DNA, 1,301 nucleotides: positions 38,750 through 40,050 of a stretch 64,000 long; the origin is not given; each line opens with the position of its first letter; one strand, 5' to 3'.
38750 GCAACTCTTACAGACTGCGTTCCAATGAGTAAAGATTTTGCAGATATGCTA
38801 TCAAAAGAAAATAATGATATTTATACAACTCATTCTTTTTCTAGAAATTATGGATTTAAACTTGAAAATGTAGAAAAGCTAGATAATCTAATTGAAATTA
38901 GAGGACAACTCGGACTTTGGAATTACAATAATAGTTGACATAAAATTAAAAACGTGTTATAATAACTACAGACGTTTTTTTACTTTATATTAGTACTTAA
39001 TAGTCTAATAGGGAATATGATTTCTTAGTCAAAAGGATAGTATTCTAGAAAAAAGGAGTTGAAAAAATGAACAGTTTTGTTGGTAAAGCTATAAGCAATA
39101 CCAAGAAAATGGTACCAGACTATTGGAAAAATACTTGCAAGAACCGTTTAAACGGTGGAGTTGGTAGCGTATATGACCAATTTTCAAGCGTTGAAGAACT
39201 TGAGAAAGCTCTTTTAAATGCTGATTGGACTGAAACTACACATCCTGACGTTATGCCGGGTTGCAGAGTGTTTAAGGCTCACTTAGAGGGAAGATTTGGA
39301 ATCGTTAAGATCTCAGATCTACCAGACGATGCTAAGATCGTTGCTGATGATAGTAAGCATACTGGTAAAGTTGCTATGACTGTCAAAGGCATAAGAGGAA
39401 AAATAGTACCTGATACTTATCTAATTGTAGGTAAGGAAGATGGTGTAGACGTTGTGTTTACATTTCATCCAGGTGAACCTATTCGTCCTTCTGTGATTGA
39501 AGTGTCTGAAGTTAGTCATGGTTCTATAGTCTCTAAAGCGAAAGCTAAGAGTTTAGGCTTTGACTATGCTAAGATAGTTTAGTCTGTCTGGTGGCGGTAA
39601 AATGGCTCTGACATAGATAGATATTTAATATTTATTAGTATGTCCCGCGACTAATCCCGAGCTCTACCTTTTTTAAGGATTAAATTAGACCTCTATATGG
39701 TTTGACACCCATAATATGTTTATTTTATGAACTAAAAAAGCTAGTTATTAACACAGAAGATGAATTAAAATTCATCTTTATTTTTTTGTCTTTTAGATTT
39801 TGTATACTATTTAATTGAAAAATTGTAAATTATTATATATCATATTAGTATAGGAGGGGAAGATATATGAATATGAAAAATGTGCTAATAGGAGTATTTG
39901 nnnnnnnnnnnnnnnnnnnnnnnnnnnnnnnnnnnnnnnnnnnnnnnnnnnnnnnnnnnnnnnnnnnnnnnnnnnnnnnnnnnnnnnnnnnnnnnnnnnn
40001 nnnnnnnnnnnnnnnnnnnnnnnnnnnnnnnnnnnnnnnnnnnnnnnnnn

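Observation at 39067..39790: Roughly 700-bp GC-anomalous islet: orphan 171-aa gene plus a GC-rich noncoding tail ending in a strong terminator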

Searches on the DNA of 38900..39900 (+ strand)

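Call 5: search_rna_families(source=window, start=38900, end=39900, threshold=evalue, max_evalue=10, show_alignments=3)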
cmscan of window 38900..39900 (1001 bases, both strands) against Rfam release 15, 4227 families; matches with E-value up to 10: 4.
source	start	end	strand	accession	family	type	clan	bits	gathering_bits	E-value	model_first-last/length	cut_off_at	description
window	38946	38998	+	RF01096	PK-HAV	Cis-reg;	-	23.9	50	2.5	1-56/56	no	HepA virus 3'-terminal pseudoknot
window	39180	39295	+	RF01202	sn2991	Gene; snRNA; snoRNA; CD-box;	-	21.8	60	0.36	1-98/98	no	Small nucleolar RNA sn2991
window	39092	39201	+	RF02667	PsiU2-38.40.42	Gene; snRNA; snoRNA; scaRNA;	-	16.1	88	5.8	1-136/136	no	Drosophila small cajal body-specific RNA PsiU2-38.40.4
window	39288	39394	-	RF03026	RT-5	Gene; sRNA;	-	14.8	45.7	8.4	1-104/104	no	RT-5 RNA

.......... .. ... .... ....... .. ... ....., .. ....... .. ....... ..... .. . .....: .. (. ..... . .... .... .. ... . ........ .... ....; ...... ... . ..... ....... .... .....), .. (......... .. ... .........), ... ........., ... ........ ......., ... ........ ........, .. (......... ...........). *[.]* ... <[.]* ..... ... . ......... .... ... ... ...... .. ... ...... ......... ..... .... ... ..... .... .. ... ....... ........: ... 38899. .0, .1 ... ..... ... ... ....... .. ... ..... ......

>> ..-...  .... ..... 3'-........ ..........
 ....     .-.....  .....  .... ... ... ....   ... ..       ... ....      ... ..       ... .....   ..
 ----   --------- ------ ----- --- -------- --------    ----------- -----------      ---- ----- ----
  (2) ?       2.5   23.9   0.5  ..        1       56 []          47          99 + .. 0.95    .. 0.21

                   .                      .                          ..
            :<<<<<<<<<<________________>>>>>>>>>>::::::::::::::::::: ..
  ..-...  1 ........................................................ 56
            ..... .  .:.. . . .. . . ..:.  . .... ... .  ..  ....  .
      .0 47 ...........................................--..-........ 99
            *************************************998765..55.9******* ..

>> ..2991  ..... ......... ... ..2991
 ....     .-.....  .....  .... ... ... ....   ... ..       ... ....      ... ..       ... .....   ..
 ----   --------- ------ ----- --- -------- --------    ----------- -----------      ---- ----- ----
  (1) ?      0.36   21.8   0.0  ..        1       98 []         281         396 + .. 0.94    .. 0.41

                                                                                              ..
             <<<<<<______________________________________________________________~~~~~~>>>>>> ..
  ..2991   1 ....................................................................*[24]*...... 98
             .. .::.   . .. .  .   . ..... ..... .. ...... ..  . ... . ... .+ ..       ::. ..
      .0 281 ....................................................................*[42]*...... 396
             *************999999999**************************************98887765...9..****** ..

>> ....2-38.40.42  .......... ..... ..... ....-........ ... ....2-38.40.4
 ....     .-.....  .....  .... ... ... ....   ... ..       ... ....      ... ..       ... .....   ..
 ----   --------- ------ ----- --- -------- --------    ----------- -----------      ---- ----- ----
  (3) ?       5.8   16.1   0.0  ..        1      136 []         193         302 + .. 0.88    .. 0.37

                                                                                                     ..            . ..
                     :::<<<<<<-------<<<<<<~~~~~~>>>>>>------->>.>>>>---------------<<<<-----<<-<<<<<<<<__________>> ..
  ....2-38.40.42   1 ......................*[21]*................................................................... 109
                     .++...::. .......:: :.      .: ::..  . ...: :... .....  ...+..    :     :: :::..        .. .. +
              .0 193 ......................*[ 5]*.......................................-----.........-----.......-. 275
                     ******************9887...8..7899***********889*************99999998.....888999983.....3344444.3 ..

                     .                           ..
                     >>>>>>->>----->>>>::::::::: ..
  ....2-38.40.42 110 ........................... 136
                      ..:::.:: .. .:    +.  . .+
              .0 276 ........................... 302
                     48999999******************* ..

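Call 50: build_rna_model(alignment_id=A3, structure=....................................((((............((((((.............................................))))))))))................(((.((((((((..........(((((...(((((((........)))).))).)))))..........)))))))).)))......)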
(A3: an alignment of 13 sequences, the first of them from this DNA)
Model R1 built from alignment A3 (13 sequences, 216 columns); structure: as given.
model positions 179; base pairs 33; branch points 1; effective number of sequences 2.33; information 0.59 bits per position. Calibrated on 0.2 Mb of random sequence (short: E-values are rough).
structure used (alignment columns):
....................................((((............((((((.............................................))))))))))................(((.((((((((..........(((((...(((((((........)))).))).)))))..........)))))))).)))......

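Call 51: search_with_rna_model(model_id=R1, sources=[window, L011, L012, L013, L014, L015, L016, L017, L018, L019, L020, L021, L022, L023, L024, L025, L026, L027, L028, L029, L030, L031, L032, L033, L034, L035, L036, L037, L038, L039, L040, L041, L042, L043, L044, L045, L046, L047, L048, L049, L050, L051, L052, L053, L054, L055, L056, L057, L058, L059, L060, L061, L062, L063, L064, L065, L066, L001, L007, L008, L009, L010, L067, L068, L069, L071, L072, L073, L074, L075], max_evalue=1)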
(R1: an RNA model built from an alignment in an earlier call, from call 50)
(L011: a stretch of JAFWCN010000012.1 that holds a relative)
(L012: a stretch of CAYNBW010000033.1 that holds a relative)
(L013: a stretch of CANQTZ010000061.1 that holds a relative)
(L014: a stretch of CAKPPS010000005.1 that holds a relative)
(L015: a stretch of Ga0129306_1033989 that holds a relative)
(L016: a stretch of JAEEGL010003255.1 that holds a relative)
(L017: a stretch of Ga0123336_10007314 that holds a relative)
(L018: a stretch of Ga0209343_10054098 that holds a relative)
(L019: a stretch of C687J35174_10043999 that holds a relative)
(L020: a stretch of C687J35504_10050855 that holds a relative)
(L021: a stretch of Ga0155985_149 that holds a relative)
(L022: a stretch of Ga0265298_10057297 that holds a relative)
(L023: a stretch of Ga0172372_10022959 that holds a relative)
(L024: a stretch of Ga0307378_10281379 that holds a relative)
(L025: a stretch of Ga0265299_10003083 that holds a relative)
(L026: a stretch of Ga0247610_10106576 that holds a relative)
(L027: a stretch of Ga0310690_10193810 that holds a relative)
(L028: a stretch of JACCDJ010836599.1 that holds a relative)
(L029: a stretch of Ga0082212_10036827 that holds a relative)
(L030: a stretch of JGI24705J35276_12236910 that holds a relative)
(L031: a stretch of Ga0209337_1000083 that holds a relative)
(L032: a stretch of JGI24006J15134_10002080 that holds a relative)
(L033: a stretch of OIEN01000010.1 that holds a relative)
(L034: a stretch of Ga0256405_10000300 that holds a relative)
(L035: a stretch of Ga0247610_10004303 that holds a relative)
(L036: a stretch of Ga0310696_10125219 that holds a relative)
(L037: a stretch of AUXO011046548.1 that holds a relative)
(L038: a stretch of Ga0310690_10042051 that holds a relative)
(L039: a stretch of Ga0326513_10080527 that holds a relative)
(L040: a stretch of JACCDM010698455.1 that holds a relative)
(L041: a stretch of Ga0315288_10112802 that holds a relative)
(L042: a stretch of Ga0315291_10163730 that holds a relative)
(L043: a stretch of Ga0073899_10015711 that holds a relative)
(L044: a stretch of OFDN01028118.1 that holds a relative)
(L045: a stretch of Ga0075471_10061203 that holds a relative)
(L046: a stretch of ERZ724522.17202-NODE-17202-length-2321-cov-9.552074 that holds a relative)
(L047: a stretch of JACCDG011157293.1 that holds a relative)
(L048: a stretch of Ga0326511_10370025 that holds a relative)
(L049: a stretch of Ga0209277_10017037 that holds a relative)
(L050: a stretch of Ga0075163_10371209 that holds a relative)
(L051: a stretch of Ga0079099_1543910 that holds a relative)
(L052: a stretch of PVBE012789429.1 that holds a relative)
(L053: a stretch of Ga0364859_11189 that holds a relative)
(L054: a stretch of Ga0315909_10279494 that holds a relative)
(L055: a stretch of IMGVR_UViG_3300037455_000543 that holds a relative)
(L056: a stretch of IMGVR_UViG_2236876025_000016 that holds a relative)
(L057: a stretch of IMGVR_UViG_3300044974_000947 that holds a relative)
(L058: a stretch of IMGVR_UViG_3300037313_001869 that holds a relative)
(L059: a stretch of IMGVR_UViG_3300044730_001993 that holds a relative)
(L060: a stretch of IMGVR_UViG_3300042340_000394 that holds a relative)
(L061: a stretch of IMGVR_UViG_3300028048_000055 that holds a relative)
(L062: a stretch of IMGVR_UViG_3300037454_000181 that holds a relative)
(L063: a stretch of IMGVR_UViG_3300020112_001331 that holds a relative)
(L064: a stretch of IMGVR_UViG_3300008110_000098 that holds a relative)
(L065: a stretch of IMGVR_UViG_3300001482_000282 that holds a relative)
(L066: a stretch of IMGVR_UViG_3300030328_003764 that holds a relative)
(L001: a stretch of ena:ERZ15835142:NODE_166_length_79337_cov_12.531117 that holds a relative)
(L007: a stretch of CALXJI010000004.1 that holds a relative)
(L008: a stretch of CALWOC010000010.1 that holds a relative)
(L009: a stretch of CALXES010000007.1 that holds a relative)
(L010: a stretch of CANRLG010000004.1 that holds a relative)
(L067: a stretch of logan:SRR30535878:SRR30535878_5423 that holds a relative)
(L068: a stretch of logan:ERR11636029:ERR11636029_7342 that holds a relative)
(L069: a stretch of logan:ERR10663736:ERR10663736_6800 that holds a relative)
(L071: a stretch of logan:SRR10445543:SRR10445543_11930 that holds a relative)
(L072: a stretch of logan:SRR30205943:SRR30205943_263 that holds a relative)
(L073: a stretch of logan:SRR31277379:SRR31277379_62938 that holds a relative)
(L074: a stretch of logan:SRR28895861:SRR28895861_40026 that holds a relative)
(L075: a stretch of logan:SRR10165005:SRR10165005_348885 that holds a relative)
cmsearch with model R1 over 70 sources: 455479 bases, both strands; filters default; matches with E-value up to 1: 18.
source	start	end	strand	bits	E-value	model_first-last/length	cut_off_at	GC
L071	3090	3267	+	182.3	1.5e-37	1-179/179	no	0.37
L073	1119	1297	+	170.4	6.3e-35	1-179/179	no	0.31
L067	4516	4696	+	166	5.7e-34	1-179/179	no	0.37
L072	1120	1297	+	162.9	2.7e-33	1-179/179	no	0.33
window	39569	39749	+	162.7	3.2e-33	1-179/179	no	0.33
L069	4579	4738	+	162.5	3.4e-33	1-179/179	no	0.35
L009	6503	6686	+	159.1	1.9e-32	1-179/179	no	0.32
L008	6503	6686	+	158.7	2.3e-32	1-179/179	no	0.32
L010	6524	6720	+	157.9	3.4e-32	1-179/179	no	0.32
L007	6503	6682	+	157.7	4e-32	1-179/179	no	0.33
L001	6503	6680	+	156.2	8.3e-32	1-179/179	no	0.32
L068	761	943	+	154.4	2e-31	1-179/179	no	0.31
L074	691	853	+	148.5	4.2e-30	1-179/179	no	0.33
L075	1702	1897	+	120.5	5.8e-24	1-179/179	no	0.35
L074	770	848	-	24.5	0.0073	96-174/179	no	0.28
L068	861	938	-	17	0.33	96-174/179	no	0.24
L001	6596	6675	-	16.8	0.37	96-174/179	no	0.29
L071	3184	3262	-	16.7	0.39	96-174/179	no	0.29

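Call 54: search_with_rna_model(model_id=R1, sources=[L076, L077], max_evalue=10, filters=off)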
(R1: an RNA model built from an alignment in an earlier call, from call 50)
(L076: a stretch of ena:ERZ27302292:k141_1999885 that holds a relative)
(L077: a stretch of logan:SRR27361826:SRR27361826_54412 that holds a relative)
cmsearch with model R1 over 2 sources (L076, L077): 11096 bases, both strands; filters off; matches with E-value up to 10: 30.
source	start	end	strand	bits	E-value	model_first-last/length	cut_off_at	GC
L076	5497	5563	-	10.7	0.2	102-168/179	no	0.24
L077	3847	3914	-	7.8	0.85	101-169/179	no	0.16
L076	5030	5098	+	7.4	1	101-169/179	no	0.23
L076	1591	1624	+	6.9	1.3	42-77/179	no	0.18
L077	3866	3903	+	6.1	2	117-160/179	no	0.18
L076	4663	4723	+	5.5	2.7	1-179/179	no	0.3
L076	5185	5214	+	5.4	2.8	45-74/179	no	0.2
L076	5310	5338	+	4.6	4.3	1-179/179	no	0.14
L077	2410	2548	+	4.5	4.5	1-179/179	no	0.31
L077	3534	3564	+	4.3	5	1-179/179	no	0.26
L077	2049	2087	-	4.3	5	1-179/179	no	0.28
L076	1590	1628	-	4.2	5.2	38-78/179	no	0.15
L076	188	226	+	4.1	5.4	40-78/179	no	0.28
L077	3683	3710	-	4.1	5.4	1-179/179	no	0.14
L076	4152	4244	+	4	5.7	1-179/179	no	0.34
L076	2797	2827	-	3.9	6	1-179/179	no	0.19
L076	5522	5539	+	3.9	6.1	127-144/179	no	0.33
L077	3981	4094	+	3.9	6.1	1-179/179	no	0.32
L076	5253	5286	+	3.9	6.1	43-76/179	no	0.15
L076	6274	6324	-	3.9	6.2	1-179/179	no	0.25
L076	703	731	+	3.8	6.3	1-179/179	no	0.17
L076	1486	1517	+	3.3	8.1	1-179/179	no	0.19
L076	2106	2142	+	3.3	8.4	117-158/179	no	0.16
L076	5059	5099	-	3.3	8.4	38-78/179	no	0.22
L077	3112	3142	+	3.2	8.5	44-75/179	no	0.26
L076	1688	1709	-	3.2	8.7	125-146/179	no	0.14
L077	2095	2207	-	3.2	8.9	1-179/179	no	0.32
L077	1191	1292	-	3.1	9.1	1-179/179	no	0.39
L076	1293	1318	+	3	9.5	47-72/179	no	0.08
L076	6387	6418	-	2.9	10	44-75/179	no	0.16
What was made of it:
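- Model R1 found none in 57 loci of more distant X homologs (calls 51, 54). X homologs elsewhere lack it (calls 51, 54).
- Tried and rejected: Model R1 found no copy in 57 distant-homolog loci (calls 51, 54).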

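Call 82: search_dna_similar(query=window:39583-39750:+, collection=phages, mode=distant, max_evalue=0.01)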
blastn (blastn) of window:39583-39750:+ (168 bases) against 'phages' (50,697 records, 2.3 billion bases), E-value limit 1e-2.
No match.

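Call 88: search_rna_families(source=window, start=39575, end=39795, threshold=evalue, max_evalue=10, show_alignments=4)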
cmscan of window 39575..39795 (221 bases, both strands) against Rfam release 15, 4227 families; matches with E-value up to 10: 7.
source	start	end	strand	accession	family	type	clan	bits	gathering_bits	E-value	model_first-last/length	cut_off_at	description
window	39729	39787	+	RF00368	sroB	Gene; sRNA;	-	18.8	44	4.7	1-83/83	no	sroB RNA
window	39684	39789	+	RF02053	STnc430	Gene; sRNA;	-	17.5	47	1.5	1-162/162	no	Enterobacterial sRNA STnc430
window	39745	39771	-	RF01339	CRISPR-DR27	Gene; CRISPR;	-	15.3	35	7.8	1-25/25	no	CRISPR RNA direct repeat element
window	39742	39794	-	RF02416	TCV_H4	Cis-reg;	-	14.8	50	4.8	1-51/51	no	Turnip crinkle virus 3'UTR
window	39736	39783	-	RF00093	SNORD18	Gene; snRNA; snoRNA; CD-box;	CL00047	14.1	41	4.4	1-71/71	no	Small nucleolar RNA SNORD18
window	39736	39795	+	RF02577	tsr24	Gene; sRNA;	-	10.4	50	3.4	1-65/238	3'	S. aureus tsr24 small RNA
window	39710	39745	-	RF02060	STnc410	Gene; sRNA;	-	9.6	50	8.5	1-158/158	no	Enterobacterial sRNA STnc410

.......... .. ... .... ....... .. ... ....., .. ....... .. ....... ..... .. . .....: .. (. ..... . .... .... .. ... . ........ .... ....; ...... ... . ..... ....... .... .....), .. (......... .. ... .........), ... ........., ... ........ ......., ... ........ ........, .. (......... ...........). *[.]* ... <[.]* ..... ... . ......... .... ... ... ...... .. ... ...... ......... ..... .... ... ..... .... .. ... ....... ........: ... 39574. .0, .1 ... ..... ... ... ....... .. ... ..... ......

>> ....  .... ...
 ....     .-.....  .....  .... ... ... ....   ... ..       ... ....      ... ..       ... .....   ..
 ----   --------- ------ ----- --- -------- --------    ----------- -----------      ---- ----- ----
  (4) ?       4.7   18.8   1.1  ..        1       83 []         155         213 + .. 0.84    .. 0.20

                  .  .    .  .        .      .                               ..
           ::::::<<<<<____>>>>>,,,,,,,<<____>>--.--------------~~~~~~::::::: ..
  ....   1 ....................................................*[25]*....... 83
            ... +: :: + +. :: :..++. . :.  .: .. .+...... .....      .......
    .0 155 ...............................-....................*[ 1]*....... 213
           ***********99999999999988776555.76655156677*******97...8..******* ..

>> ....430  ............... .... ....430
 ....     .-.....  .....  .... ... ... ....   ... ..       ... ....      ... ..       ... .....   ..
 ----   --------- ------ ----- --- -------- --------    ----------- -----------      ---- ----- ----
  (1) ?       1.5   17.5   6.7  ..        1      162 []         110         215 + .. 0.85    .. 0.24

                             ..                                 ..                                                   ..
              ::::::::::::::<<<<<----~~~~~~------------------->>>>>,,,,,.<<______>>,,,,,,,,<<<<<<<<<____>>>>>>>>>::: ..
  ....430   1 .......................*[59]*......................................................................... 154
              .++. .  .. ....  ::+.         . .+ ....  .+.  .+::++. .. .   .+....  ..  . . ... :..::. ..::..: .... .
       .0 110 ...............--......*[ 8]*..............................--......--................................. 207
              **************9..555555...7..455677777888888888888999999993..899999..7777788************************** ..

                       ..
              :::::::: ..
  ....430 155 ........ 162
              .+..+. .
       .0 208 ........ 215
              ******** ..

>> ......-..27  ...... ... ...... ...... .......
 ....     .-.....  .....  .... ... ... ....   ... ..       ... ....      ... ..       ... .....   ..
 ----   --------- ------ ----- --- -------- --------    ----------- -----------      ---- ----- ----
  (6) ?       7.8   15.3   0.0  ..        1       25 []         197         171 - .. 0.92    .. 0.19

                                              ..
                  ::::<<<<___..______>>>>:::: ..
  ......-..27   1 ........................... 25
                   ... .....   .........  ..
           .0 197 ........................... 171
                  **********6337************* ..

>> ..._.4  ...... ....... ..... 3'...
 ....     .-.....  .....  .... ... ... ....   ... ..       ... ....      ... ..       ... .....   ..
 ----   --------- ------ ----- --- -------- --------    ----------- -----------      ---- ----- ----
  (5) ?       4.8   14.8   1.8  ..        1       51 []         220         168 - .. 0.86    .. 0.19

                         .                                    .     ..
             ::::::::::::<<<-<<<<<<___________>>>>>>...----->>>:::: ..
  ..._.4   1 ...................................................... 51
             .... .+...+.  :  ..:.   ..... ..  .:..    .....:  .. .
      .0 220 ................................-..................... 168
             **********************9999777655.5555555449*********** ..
